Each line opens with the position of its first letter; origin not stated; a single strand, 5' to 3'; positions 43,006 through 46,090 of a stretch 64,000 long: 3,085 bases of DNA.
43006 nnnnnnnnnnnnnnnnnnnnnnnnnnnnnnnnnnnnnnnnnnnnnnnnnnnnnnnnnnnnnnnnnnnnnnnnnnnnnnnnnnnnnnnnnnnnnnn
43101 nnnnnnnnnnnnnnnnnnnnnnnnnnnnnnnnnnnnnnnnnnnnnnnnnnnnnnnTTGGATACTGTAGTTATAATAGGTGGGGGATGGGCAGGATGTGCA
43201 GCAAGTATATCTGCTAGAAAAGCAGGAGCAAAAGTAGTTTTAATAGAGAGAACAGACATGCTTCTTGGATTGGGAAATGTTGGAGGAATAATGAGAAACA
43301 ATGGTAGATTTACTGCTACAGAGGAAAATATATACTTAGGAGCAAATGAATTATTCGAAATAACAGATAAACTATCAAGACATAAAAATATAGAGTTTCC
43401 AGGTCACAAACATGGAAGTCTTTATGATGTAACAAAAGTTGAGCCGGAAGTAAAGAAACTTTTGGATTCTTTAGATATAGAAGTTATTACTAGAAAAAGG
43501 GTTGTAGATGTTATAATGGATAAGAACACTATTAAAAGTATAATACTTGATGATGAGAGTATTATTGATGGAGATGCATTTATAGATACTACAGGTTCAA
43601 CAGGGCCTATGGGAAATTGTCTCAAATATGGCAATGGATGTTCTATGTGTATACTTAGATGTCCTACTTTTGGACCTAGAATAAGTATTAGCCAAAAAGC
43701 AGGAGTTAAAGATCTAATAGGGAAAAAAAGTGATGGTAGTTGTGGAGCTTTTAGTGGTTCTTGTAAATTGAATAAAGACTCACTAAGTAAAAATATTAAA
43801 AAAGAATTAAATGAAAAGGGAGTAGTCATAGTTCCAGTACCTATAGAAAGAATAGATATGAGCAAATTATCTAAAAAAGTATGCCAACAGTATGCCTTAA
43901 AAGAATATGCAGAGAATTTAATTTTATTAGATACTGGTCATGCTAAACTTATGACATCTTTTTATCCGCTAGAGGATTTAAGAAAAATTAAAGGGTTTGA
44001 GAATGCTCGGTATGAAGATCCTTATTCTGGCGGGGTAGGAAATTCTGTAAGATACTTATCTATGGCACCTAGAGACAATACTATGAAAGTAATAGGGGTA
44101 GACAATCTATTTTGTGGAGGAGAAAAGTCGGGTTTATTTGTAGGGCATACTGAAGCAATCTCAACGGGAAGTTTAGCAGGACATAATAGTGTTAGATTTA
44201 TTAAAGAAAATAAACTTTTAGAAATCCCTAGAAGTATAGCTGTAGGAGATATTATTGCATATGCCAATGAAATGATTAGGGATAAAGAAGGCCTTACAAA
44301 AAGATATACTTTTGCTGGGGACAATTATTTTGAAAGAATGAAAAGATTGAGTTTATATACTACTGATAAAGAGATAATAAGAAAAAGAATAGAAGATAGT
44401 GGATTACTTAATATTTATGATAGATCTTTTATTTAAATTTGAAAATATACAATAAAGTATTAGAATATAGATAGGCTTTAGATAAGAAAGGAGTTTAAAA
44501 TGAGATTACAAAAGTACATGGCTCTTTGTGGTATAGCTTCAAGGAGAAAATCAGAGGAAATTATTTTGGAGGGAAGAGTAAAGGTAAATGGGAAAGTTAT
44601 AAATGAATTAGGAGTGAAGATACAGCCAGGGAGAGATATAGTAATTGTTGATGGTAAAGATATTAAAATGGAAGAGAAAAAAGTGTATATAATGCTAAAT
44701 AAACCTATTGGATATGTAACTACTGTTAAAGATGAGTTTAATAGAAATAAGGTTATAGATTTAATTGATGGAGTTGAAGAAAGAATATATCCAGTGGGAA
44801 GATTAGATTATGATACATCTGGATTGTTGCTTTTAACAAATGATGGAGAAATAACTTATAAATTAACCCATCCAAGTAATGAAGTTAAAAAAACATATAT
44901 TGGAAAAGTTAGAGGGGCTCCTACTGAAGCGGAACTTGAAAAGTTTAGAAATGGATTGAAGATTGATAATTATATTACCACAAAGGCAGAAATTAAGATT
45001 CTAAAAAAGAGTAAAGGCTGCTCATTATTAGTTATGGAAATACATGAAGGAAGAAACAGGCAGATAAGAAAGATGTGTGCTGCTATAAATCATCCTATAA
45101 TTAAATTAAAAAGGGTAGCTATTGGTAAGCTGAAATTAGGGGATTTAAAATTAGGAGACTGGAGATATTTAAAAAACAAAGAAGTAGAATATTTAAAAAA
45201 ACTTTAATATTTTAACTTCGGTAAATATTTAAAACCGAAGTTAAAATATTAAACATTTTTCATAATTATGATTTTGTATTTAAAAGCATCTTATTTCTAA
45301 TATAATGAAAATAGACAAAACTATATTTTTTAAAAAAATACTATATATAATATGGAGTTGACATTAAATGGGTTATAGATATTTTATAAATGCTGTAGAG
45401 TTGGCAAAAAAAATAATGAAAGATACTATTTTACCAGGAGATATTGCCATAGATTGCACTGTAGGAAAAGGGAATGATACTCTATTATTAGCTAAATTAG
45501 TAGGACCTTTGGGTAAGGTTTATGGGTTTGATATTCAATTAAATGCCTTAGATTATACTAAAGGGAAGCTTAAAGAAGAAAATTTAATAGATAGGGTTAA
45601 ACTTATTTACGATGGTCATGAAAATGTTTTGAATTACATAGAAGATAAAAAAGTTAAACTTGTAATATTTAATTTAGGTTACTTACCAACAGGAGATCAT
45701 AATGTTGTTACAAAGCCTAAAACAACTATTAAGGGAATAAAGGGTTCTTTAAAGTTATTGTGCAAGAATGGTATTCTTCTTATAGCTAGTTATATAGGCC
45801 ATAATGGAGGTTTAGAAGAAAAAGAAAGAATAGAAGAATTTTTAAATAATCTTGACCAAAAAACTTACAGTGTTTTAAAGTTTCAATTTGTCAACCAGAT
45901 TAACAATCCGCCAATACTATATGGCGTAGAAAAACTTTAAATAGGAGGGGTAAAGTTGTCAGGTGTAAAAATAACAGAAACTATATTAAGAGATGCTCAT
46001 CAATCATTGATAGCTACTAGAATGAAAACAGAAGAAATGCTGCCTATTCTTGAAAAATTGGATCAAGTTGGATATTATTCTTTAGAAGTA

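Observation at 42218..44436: Two-gene Fe-S/flavin module: Cys8-extended PyrK-like electron carrier plus GidA/TrmFO-like enzyme, next to RNA-modification genes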

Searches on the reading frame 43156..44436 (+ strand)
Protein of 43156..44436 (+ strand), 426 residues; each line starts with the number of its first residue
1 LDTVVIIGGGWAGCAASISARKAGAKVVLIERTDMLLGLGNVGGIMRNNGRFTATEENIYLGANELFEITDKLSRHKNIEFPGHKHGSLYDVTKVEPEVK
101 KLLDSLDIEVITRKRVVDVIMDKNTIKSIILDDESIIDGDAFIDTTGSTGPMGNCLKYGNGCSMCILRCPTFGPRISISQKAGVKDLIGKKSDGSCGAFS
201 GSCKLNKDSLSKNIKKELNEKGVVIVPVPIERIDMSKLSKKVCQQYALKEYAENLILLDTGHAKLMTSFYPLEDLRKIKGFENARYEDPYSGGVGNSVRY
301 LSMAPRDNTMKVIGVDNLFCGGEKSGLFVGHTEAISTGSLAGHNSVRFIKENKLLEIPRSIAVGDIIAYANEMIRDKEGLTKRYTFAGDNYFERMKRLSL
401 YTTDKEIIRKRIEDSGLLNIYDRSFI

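Call 3: search_protein_families(library=pfam, proteins=[window:43156-44436:+], max_evalue=0.01)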
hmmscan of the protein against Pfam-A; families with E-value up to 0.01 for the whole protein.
window:43156-44436:+ (426 aa): 9 families
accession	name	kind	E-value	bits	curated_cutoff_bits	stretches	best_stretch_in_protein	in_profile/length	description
PF01134.28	GIDA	-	3.5e-35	122.3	22.1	2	3-225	1-215/391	Glucose inhibited division protein A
PF12831.13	FAD_oxidored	-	3.6e-18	66.5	27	1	4-147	2-145/416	FAD dependent oxidoreductase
PF07992.20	Pyr_redox_2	-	9.8e-11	42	26.1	1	3-40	2-39/291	Pyridine nucleotide-disulphide oxidoreductase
PF03486.20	HI0933_like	-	3.9e-07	30.2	50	1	3-149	2-165/244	HI0933-like protein Rossmann domain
PF01266.30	DAO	-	8.1e-07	29.3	27.9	1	4-114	2-122/353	FAD dependent oxidoreductase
PF00890.30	FAD_binding_2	-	8.8e-07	28.9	20.4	1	4-34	2-32/414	FAD binding domain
PF00070.33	Pyr_redox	-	3.4e-05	24.7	22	1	4-37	2-35/82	Pyridine nucleotide-disulphide oxidoreductase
PF13450.12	NAD_binding_8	-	0.00012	22.7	21.9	1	6-35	1-30/68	NAD(P)-binding Rossmann-like domain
PF05834.18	Lycopene_cycl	-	0.0045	16.5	23.4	0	4-147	2-140/380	Lycopene cyclase protein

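Call 4: search_protein_families(library=ncbifam, proteins=[window:43156-44436:+], max_evalue=0.01)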
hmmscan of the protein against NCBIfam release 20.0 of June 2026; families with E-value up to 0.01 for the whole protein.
window:43156-44436:+ (426 aa): 45 families (the best 25 are shown)
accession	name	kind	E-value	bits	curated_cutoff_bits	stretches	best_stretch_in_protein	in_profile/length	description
TIGR02032.1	GG-red-SF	subfamily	9.1e-08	32.1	158.8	1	4-155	3-154/297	geranylgeranyl reductase family protein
NF003739.0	PRK05335.1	equivalog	2e-07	30.1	262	0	307-372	324-388/441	methylenetetrahydrofolate--tRNA-(uracil(54)-C(5))-methyltransferase (FADH(2)-oxidizing) TrmFO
TIGR00136.1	mnmG_gidA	equivalog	2.1e-07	29.7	524.85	0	275-361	319-401/616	tRNA uridine-5-carboxymethylaminomethyl(34) synthesis enzyme MnmG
NF006130.0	PRK08274.1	equivalog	6.7e-06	25.2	369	1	4-41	8-45/467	FAD-dependent tricarballylate dehydrogenase TcuA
TIGR00137.1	gid_trmFO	equivalog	8.8e-06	24.8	428.65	1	313-371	327-384/433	FADH(2)-oxidizing methylenetetrahydrofolate--tRNA-(uracil(54)-C(5))-methyltransferase TrmFO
TIGR03467.1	HpnE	equivalog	1e-05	25.1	283.05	1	4-36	1-33/430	hydroxysqualene dehydroxylase HpnE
TIGR01813.1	flavo_cyto_c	subfamily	1.5e-05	23.9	285.45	1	4-37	2-36/444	flavocytochrome c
TIGR00275.1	TIGR00275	subfamily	2.5e-05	23.3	183.8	1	4-38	1-35/401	aminoacetone oxidase family FAD-binding enzyme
TIGR01292.1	TRX_reduct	equivalog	9.2e-05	21.4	343.45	1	4-34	3-33/300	thioredoxin-disulfide reductase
NF005313.0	PRK06847.1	subfamily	0.00017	20.6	372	1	2-40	5-43/375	hypothetical protein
NF049967.1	QhpG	equivalog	0.00025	20.1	240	1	4-33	1-30/423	flavin-dependent monooxygenase QhpG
NF003585.0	PRK05249.1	equivalog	0.00031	19.5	465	1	4-45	9-50/464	Si-specific NAD(P)(+) transhydrogenase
NF005511.0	PRK07121.1-4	equivalog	0.00036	19.1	466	1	4-34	23-53/553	FAD-binding protein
NF005512.0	PRK07121.1-5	subfamily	0.00037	19.2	812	1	4-44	24-64/489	FAD-binding protein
NF053717.1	VnlPnlRedVprA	equivalog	0.00038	19.4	600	1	4-67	9-72/481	vinyl phenol reductase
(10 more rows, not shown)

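Call 5: search_solved_structures(query=window:43156-44436:+, max_evalue=1, show_alignments=2)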
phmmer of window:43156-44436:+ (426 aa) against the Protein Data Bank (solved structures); distinct sequences matched with E-value up to 1: 48.
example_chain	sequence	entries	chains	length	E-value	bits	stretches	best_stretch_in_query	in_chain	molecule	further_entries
1d4c_A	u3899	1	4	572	0.00018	23.8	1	3-38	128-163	FLAVOCYTOCHROME C FUMARATE REDUCTASE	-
1d4d_A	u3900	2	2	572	0.00018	23.8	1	3-38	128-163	FLAVOCYTOCHROME C FUMARATE REDUCTASE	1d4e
3cp8_A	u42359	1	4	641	0.00026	23.3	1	271-363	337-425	tRNA uridine 5-carboxymethylaminomethyl modification enzyme gidA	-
1q9i_A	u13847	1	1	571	0.0025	20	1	4-42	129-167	flavocytochrome c3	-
1jry_A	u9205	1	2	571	0.0027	19.9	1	4-42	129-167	FLAVOCYTOCHROME C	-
2b7r_A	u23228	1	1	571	0.0027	19.9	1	4-42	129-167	Fumarate reductase flavoprotein subunit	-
1e39_A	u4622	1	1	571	0.0027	19.9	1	4-42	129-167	FUMARATE REDUCTASE FLAVOPROTEIN SUBUNIT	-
2b7s_A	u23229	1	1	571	0.0027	19.9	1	4-42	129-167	Fumarate reductase flavoprotein subunit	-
1p2h_A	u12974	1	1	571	0.0027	19.9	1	4-42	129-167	flavocytochrome c3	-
1p2e_A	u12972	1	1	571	0.0027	19.9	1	4-42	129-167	flavocytochrome c3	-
1kss_A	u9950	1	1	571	0.0027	19.9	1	4-42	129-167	flavocytochrome c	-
1qjd_A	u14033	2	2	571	0.0027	19.9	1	4-42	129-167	FLAVOCYTOCHROME C3 | Fumarate reductase flavoprotein subunit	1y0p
1ksu_A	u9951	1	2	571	0.0027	19.9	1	4-42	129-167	flavocytochrome c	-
1m64_A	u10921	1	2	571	0.0028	19.9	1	4-42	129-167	flavocytochrome c3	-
1jrx_A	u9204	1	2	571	0.0028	19.9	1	4-42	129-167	FLAVOCYTOCHROME C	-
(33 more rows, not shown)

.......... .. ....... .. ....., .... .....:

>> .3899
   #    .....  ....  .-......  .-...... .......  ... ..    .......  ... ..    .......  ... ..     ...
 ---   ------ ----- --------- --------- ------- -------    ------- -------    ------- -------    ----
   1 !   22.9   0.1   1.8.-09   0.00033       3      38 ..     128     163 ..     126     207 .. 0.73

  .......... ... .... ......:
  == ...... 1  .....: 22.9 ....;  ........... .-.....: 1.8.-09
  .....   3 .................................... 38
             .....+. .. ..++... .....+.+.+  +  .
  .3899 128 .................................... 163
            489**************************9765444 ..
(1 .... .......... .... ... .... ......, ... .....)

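Call 7: find_homologous_proteins(query=window:43156-44436:+, max_evalue=0.001)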
Query window:43156-44436:+ (426 aa): 7727 proteins with E <= 0.001 among 8000 candidates; the best 120 are listed.
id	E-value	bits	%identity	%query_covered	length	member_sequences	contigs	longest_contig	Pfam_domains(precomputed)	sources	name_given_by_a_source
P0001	6.3e-282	953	100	100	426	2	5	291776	PF01266.31,PF00890.31,PF07992.21,PF00070.34,PF03486.21,PF01134.29,PF12831.14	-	-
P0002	5.0e-278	940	99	100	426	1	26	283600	PF01266.31,PF00890.31,PF07992.21,PF00070.34,PF03486.21,PF01134.29,PF12831.14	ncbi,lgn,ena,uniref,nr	ncbi:FAD-dependent oxidoreductase [Anaerosalibacter bizertensis]|uniref:FAD-dependent oxidoreductase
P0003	1.9e-277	938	98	100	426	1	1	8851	PF01266.31,PF00890.31,PF07992.21,PF00070.34,PF03486.21,PF01134.29,PF12831.14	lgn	-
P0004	2.6e-277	937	98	100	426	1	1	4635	PF01266.31,PF00890.31,PF07992.21,PF00070.34,PF03486.21,PF01134.29,PF12831.14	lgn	-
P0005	5.0e-277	936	98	100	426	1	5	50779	PF01266.31,PF00890.31,PF07992.21,PF00070.34,PF03486.21,PF01134.29,PF12831.14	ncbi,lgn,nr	ncbi:MAG TPA: FAD-dependent oxidoreductase [Tissierellia bacterium]|nr:FAD-dependent oxidoreductase 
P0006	1.0e-276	935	98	100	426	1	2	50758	PF01266.31,PF00890.31,PF07992.21,PF00070.34,PF03486.21,PF01134.29,PF12831.14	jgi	-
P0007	2.0e-276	934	98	100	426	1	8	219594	PF01266.31,PF00890.31,PF07992.21,PF00070.34,PF03486.21,PF01134.29,PF12831.14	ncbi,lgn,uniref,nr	ncbi:FAD-dependent oxidoreductase [Anaerosalibacter bizertensis]|uniref:FAD-dependent oxidoreductase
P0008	8.1e-247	837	85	100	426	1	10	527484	PF01266.31,PF00890.31,PF07992.21,PF03486.21,PF01134.29,PF12831.14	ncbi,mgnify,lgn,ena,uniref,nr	ncbi:FAD-dependent oxidoreductase [Anaerosalibacter massiliensis]|mgnify:CR=1 FL=1|uniref:FAD-depend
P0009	2.9e-246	835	85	100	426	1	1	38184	PF01266.31,PF00890.31,PF07992.21,PF03486.21,PF01134.29,PF12831.14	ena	-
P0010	4.1e-246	835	85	100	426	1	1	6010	PF01266.31,PF00890.31,PF07992.21,PF03486.21,PF01134.29,PF12831.14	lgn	-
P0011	4.0e-245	831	84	100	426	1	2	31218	PF01266.31,PF00890.31,PF07992.21,PF03486.21,PF01134.29,PF12831.14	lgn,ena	-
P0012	5.4e-245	831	85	100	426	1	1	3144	PF01266.31,PF00890.31,PF07992.21,PF03486.21,PF01134.29,PF12831.14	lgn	-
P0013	2.0e-233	793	80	100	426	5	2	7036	PF00890.31,PF07992.21,PF03486.21,PF01134.29,PF12831.14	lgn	-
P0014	3.9e-230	782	79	100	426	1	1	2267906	PF01266.31,PF00890.31,PF07992.21,PF03486.21,PF01134.29,PF12831.14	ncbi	ncbi:MAG: Glucose inhibited division protein A [Sporanaerobacter sp.]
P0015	6.3e-230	781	79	99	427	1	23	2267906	PF01266.31,PF00890.31,PF07992.21,PF03486.21,PF01134.29,PF12831.14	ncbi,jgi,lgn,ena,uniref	ncbi:FAD-dependent oxidoreductase [Sporanaerobacter sp.]|jgi:hypothetical protein|uniref:FAD-depende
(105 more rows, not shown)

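Call 83: search_protein_representatives(protein=window:43156-44436:+)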
Query: 426 residues. Proteins with E-value up to 0.001 (for the whole library): 696; up to 1e-10: 393; up to 1e-30: 147. The best 150 are listed.
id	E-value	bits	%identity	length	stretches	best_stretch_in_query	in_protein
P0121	1.7e-190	649.7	66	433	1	1-423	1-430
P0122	2.7e-147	507.4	59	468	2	124-422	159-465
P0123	1.8e-127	442.1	53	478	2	20-232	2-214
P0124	5.8e-119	414.1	45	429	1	3-422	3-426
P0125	1.1e-116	406.5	44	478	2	137-417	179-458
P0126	2.1e-112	392.5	47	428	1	3-425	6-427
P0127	7.1e-108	377.6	46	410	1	3-423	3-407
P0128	1.2e-105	370.2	43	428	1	1-422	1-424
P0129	1.2e-104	367.0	43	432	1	3-425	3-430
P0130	3.8e-104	365.3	44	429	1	1-420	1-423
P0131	4.5e-104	365.1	44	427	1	3-421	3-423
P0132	4.8e-103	361.7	45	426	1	1-424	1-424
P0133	9.6e-102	357.4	41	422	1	2-418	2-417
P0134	2.6e-101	356.0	54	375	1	60-356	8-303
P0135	1.4e-95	337.1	56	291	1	4-285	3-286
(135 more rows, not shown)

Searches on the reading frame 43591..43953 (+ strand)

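Call 73: search_protein_families(library=pfam, proteins=[window:43591-43953:+], max_evalue=10)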
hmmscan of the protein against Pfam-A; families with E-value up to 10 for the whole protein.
seq(121 aa): 1 family
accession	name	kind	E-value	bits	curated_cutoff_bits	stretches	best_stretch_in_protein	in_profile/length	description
PF09181.15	ProRS-C_2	-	0.051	14.1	25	1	61-83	8-31/66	Prolyl-tRNA synthetase, C-terminal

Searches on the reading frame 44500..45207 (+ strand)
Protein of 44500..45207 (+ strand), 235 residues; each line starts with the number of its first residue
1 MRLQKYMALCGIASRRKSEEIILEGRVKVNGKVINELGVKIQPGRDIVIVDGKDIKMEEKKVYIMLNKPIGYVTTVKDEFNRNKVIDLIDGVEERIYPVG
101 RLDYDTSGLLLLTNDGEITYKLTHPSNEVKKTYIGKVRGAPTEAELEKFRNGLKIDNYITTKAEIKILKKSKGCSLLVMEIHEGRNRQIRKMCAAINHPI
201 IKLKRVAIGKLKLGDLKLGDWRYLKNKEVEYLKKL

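Call 3: search_protein_families(library=pfam, proteins=[window:44500-45207:+], max_evalue=0.01)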
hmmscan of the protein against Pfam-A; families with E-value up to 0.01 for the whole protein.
window:44500-45207:+ (235 aa): 3 families
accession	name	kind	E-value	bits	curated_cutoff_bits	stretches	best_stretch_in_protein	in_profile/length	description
PF00849.27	PseudoU_synth_2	-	5.3e-27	95.3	26.8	1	63-195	2-152/152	RNA pseudouridylate synthase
PF01479.30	S4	-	2.5e-11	43.6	22.8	1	1-46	1-47/48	S4 domain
PF13275.11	S4_2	-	0.00049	20.4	24.6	1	20-56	28-63/65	S4 domain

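Call 4: search_protein_families(library=ncbifam, proteins=[window:44500-45207:+], max_evalue=0.01)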
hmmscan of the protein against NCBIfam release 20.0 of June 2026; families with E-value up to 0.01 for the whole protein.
window:44500-45207:+ (235 aa): 11 families
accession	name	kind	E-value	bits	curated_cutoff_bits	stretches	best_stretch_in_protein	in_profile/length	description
TIGR00093.1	TIGR00093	subfamily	1.6e-46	158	109.3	1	67-225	1-160/161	pseudouridine synthase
NF007784.0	PRK10475.1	equivalog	6.7e-42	143.4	318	1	1-234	7-234/290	23S rRNA pseudouridine(2604) synthase RluF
NF008097.0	PRK10839.1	equivalog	8.9e-37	126.9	275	1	1-230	1-228/232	16S rRNA pseudouridine(516) synthase RsuA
NF007976.1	PRK10700.1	equivalog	1.8e-32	112.6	290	1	2-235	4-243/291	23S rRNA pseudouridine(2605) synthase RluB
NF008487.1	PRK11394.1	equivalog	1.2e-26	93.5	284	1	62-223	29-203/206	23S rRNA pseudouridine(2457) synthase RluE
TIGR00005.1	rluA_subfam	subfamily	1.7e-16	60.4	192.7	1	11-201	17-238/298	RluA family pseudouridine synthase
NF008321.0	PRK11112.1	equivalog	8.3e-10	38.4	328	1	62-145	10-98/257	tRNA pseudouridine(65) synthase TruC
TIGR01621.1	RluA-like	hypoth_equivalog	0.00015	21.1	222.3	1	63-200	11-159/217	TIGR01621 family pseudouridine synthase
NF008385.0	PRK11180.1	equivalog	0.00052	19.5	351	0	13-87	31-101/325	23S rRNA pseudouridine(1911/1915/1917) synthase RluD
NF049952.1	23rRNACMtaseTlyA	equivalog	0.00057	19.4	250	1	1-64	1-58/236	23S rRNA (cytidine-2'-O)-methyltransferase TlyA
NF007543.0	PRK10158.1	equivalog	0.00058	19.6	286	1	64-145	24-108/219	bifunctional tRNA pseudouridine(32) synthase/23S rRNA pseudouridine(746) synthase RluA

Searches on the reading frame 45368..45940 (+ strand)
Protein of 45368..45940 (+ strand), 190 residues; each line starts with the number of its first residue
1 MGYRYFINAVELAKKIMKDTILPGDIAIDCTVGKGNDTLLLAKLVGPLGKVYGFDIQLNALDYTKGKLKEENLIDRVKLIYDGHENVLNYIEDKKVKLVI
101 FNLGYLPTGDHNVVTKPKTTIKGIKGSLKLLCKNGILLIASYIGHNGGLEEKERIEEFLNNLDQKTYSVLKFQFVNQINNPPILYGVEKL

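Call 3: search_protein_families(library=pfam, proteins=[window:45368-45940:+], max_evalue=0.01)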
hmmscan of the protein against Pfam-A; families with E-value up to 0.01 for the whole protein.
window:45368-45940:+ (190 aa): 6 families
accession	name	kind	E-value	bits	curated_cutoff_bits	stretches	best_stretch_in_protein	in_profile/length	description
PF06962.18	rRNA_methylase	-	1.6e-49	167.8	22.7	1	51-187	1-136/137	Putative rRNA methylase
PF13847.12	Methyltransf_31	-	6.5e-10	39.3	27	1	24-143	4-113/145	Methyltransferase domain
PF13649.12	Methyltransf_25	-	2.7e-05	25.2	27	1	28-110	2-81/97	Methyltransferase domain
PF01795.25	Methyltransf_5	-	5.3e-05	23.3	27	1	22-104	19-101/309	MraW methylase family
PF01209.24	Ubie_methyltran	-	0.0001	22.2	20.1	1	19-93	43-115/233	ubiE/COQ5 methyltransferase family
PF05175.20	MTS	-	0.0089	16.1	23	0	27-162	35-157/170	Methyltransferase small domain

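Call 4: search_protein_families(library=ncbifam, proteins=[window:45368-45940:+], max_evalue=0.01)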
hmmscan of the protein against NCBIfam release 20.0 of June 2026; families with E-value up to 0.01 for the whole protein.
window:45368-45940:+ (190 aa): 14 families
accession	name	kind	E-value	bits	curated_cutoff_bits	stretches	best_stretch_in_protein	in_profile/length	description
NF053511.1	tRNA_U34_MnmM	equivalog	4.8e-69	231.6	135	1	8-189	2-182/183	tRNA 5-(aminomethyl)-2-thiouridylate-methyltransferase MnmM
NF041537.1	ArsM_AhpD_UU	exception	1.1e-08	34.3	510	1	20-157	73-199/345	arsenite methyltransferase/AhpD domain selenoprotein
NF001243.0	PRK00216.1-4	equivalog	7.8e-08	31.9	235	1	13-117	36-138/237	demethylmenaquinone methyltransferase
NF047649.1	MTase_UXPK_star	exception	1.5e-07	30.7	460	1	20-102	74-153/283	methyltransferase/UXPK-star double selenoprotein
TIGR02752.1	MenG_heptapren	equivalog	5.4e-07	29.4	419.85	1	14-113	35-132/231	demethylmenaquinone methyltransferase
NF011529.0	PRK14968.1-3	equivalog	2.2e-06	27.2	162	1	23-123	34-127/198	putative methyltransferase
NF008823.0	PRK11873.1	subfamily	2.5e-06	27.2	263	1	21-102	75-153/272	arsenite methyltransferase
NF001556.0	PRK00377.1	equivalog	3.1e-06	27.1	238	1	17-99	34-116/198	cobalt-precorrin-6Y C(15)-methyltransferase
NF041536.1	ArsM_DUF2284_UU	exception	8.4e-06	24.4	575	1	21-157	74-199/459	arsenite methyltransferase/DUF2284 domain selenoprotein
NF052510.1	methyltran_MpqE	exception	0.00031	20.2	335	1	21-100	44-121/234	methyl-plastoquinone biosynthesis methyltransferase MpqE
NF040538.1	methyl_ArsM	equivalog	0.00047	19.4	500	1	23-67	61-105/356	arsinothricin biosynthesis methyltransferase ArsM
NF001244.0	PRK00216.1-5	equivalog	0.00053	19.4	216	1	23-99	48-122/236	bifunctional demethylmenaquinone methyltransferase/2-methoxy-6-polyprenyl-1,4-benzoquinol methylase UbiE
NF001240.0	PRK00216.1-1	equivalog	0.00098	18.2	378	1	18-87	58-127/251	bifunctional demethylmenaquinone methyltransferase/2-methoxy-6-polyprenyl-1,4-benzoquinol methylase UbiE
NF043040.1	corrin_prot_MT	hypoth_equivalog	0.0028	17.1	180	1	12-103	30-118/216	corrinoid protein-associated methyltransferase CpaM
